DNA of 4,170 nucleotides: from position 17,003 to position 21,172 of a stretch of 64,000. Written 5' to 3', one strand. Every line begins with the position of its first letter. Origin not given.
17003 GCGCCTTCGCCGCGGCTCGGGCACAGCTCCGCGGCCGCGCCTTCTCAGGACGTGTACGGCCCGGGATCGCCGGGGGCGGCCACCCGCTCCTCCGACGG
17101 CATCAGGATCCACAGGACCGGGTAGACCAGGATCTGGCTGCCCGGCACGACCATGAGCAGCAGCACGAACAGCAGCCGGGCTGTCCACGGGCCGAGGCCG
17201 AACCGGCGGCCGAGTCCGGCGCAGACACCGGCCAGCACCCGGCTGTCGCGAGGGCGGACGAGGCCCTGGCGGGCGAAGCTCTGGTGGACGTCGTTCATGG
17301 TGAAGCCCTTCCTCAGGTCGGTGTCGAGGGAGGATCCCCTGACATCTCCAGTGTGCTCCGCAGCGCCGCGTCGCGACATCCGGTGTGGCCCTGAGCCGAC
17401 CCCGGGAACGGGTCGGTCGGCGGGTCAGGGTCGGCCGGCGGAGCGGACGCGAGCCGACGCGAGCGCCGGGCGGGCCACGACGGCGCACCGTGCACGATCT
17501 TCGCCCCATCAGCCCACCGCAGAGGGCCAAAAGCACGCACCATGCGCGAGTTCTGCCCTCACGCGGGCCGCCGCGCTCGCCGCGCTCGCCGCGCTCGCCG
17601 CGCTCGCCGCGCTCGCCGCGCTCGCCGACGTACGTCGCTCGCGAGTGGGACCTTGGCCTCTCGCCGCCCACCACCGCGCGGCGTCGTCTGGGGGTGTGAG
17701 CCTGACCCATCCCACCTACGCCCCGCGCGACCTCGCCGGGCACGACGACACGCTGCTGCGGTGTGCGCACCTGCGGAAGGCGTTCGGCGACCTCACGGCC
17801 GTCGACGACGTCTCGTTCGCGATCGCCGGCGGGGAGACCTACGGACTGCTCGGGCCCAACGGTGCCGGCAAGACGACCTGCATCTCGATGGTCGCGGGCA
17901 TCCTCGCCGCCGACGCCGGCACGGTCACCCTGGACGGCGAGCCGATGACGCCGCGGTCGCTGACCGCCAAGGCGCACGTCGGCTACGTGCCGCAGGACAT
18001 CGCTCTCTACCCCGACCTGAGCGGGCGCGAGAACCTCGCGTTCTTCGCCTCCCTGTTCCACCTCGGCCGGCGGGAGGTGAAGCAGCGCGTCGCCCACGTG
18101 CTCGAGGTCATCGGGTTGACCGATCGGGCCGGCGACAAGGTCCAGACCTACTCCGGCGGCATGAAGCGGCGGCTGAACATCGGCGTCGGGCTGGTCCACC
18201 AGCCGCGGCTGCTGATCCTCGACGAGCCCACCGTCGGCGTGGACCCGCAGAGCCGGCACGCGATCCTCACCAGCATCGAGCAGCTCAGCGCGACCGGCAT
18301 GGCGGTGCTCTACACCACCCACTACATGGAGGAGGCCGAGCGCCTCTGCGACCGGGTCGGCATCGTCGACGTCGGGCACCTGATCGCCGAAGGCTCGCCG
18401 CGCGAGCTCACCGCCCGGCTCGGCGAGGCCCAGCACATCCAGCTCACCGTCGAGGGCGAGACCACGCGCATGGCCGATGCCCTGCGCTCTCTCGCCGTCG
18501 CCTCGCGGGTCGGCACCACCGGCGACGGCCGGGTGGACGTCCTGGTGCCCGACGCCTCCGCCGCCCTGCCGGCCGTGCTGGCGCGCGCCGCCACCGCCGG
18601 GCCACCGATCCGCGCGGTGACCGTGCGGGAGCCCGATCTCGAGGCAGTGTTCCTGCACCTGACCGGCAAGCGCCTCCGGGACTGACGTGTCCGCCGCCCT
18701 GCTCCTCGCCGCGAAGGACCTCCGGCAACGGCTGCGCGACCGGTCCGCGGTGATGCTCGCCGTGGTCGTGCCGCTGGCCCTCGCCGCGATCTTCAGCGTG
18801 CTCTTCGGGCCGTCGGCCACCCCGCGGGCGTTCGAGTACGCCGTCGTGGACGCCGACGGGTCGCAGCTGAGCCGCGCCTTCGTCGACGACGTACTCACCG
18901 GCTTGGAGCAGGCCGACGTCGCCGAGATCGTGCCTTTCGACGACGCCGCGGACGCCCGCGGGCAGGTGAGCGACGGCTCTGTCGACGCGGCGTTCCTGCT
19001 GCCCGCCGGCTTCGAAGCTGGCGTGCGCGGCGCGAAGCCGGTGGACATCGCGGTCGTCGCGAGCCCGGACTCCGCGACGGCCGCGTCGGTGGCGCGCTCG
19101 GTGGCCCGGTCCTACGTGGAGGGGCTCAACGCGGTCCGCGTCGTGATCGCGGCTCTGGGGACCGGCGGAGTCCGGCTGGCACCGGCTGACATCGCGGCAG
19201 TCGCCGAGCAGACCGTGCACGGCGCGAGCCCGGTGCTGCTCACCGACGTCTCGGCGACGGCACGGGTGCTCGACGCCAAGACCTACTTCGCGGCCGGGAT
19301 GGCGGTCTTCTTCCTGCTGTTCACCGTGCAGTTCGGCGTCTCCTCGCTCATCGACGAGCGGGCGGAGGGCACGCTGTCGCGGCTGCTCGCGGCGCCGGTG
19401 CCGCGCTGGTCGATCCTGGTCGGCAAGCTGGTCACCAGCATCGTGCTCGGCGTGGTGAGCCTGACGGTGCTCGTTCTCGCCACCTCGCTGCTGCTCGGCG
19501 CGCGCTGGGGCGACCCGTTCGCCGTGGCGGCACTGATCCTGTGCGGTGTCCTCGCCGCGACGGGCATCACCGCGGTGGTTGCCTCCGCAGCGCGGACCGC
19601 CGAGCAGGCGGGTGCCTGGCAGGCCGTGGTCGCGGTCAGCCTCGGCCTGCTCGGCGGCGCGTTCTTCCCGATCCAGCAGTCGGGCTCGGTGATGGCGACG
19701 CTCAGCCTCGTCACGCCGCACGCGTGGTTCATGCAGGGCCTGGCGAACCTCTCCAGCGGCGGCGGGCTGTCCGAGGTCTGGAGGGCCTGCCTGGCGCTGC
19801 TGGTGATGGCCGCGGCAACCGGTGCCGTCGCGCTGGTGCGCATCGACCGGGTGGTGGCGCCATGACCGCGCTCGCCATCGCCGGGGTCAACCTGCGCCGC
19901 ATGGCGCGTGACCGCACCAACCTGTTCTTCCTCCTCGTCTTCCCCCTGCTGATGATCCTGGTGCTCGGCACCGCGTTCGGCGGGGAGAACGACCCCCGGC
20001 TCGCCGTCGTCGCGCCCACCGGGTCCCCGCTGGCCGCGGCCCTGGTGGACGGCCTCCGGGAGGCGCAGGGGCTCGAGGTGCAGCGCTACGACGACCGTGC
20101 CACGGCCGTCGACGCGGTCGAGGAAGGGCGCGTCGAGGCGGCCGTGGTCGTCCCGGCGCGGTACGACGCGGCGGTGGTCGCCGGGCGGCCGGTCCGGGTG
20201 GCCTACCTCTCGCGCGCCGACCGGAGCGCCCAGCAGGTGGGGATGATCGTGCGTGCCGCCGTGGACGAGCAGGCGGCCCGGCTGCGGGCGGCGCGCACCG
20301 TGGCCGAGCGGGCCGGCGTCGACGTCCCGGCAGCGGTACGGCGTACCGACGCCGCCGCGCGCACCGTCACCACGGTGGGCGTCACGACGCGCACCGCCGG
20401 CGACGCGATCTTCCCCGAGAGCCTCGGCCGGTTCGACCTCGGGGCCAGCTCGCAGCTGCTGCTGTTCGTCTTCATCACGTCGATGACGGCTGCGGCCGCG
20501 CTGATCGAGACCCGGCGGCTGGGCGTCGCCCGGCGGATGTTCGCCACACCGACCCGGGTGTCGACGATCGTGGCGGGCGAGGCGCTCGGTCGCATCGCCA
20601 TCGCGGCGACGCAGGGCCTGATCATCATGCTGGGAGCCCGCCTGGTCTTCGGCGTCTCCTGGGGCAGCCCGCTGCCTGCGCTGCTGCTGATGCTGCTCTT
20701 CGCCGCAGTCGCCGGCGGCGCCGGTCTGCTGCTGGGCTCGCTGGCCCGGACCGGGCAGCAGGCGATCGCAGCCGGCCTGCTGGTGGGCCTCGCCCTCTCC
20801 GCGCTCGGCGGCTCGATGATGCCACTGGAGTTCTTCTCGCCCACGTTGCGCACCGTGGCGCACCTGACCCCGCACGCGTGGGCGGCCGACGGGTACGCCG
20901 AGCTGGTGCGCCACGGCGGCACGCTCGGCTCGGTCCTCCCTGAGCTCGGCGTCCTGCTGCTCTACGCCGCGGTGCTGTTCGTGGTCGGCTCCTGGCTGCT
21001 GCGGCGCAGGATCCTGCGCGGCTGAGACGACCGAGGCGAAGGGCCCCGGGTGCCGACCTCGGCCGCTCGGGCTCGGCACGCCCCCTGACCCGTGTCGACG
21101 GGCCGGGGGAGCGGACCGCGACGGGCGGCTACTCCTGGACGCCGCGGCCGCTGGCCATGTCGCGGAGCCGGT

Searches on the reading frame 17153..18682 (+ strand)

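Call 18: search_protein_families(library=pfam, proteins=[window:17153-18682:+], max_evalue=0.001)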
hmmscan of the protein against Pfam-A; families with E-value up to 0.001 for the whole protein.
window:17153-18682:+ (510 aa): 3 families
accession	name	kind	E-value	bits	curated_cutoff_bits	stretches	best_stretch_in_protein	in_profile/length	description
PF00005.33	ABC_tran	-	2.2e-32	112.9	25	1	218-360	2-136/137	ABC transporter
PF13304.12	AAA_21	-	2.1e-09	38.3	27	1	279-390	156-298/304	AAA domain, putative AbiEii toxin, Type IV TA system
PF13732.12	DrrA1-3_C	-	0.00081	20.5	27.4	0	414-503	1-80/81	ATP-binding protein DrrA1-3-like, C-terminal domain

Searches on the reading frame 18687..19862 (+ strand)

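Call 18: search_protein_families(library=pfam, proteins=[window:18687-19862:+], max_evalue=0.001)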
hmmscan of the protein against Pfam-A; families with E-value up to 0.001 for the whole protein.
window:18687-19862:+ (392 aa): 4 families
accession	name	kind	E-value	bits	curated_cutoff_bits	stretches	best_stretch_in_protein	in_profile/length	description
PF12698.13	ABC2_membrane_3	-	6.7e-41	141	31.6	1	23-383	5-346/347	ABC-2 family transporter protein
PF12679.13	ABC2_membrane_2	-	1.5e-22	80.6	27.2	1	7-385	3-277/283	ABC-2 family transporter protein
PF01061.29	ABC2_membrane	-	1.2e-21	77.7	26.9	1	203-353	52-207/211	ABC-2 type transporter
PF12730.13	ABC2_membrane_4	-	1.4e-06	28.9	27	1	205-299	54-157/179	ABC-2 family transporter protein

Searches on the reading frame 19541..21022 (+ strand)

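Call 18: search_protein_families(library=pfam, proteins=[window:19541-21022:+], max_evalue=0.001)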
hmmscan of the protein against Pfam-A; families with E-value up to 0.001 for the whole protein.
window:19541-21022:+ (494 aa): 3 families
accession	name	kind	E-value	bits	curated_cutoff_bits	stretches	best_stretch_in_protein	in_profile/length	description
PF12698.13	ABC2_membrane_3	-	8.9e-42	143.8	31.6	1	128-484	4-346/347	ABC-2 family transporter protein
PF01061.29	ABC2_membrane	-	3.3e-21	76.3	26.9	1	300-452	52-206/211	ABC-2 type transporter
PF12679.13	ABC2_membrane_2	-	1e-10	41.8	27.2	1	112-490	2-281/283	ABC-2 family transporter protein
